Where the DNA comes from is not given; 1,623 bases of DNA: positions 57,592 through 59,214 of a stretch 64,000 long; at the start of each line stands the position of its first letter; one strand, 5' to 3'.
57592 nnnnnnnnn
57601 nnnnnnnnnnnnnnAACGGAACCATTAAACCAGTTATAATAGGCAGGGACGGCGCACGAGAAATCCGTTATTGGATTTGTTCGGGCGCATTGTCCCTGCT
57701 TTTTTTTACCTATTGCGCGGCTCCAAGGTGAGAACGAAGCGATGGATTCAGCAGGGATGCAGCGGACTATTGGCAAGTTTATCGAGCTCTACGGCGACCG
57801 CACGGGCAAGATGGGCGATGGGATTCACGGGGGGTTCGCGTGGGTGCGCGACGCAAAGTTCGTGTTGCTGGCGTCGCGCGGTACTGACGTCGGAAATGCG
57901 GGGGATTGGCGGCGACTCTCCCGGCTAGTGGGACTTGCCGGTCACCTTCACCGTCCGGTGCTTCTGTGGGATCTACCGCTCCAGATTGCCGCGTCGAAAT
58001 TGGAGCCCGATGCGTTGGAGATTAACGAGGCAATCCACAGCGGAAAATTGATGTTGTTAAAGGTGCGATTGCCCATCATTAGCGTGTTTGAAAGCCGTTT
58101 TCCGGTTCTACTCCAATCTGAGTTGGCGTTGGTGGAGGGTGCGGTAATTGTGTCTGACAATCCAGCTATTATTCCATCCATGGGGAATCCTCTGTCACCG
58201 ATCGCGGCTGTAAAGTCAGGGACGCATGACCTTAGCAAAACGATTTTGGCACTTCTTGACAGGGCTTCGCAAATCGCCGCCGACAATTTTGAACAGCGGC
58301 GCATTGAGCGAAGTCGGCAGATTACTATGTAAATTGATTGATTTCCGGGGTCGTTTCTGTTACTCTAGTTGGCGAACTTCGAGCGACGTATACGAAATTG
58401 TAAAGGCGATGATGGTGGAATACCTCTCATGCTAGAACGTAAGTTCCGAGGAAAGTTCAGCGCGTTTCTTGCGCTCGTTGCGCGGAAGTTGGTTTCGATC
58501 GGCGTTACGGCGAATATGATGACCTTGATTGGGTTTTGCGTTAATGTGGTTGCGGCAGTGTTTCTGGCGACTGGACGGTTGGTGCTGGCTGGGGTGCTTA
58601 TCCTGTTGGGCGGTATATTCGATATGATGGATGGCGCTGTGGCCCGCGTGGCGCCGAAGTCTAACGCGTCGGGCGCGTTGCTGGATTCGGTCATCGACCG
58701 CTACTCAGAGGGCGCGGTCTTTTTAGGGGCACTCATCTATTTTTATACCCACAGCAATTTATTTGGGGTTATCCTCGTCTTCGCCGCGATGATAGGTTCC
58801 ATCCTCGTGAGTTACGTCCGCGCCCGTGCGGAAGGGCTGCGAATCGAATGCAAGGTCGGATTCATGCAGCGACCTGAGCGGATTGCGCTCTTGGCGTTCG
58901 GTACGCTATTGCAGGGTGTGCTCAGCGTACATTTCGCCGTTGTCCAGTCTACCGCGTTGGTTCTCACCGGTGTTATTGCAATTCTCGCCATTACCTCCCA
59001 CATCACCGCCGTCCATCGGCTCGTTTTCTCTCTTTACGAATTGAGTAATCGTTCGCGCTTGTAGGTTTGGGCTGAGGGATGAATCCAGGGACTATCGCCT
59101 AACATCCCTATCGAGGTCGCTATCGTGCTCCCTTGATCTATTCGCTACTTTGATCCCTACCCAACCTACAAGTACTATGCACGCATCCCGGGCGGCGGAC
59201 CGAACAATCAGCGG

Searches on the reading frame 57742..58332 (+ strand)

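Call 11: search_protein_families(library=pfam, proteins=[window:57742-58332:+], max_evalue=0.01)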
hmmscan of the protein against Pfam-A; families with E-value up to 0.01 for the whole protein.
window:57742-58332:+ (196 aa): 1 family
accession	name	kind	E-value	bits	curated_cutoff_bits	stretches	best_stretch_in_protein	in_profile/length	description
PF03255.19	ACCA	-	0.00041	20.1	23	1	8-115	74-191/310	Acetyl co-enzyme A carboxylase carboxyltransferase-like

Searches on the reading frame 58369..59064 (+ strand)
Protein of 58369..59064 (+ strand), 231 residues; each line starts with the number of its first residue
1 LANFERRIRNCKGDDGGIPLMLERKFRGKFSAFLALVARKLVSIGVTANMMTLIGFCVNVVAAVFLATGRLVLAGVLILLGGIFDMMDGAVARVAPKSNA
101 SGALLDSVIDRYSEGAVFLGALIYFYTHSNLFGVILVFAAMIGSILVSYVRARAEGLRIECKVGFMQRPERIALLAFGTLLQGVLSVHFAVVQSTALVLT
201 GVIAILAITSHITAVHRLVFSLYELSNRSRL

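Call 11: search_protein_families(library=pfam, proteins=[window:58369-59064:+], max_evalue=0.01)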
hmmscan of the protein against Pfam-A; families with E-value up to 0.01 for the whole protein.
window:58369-59064:+ (231 aa): 1 family
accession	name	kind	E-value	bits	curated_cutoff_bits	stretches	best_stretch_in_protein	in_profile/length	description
PF01066.26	CDP-OH_P_transf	-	2.8e-15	57.5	22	1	47-199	3-145/152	CDP-alcohol phosphatidyltransferase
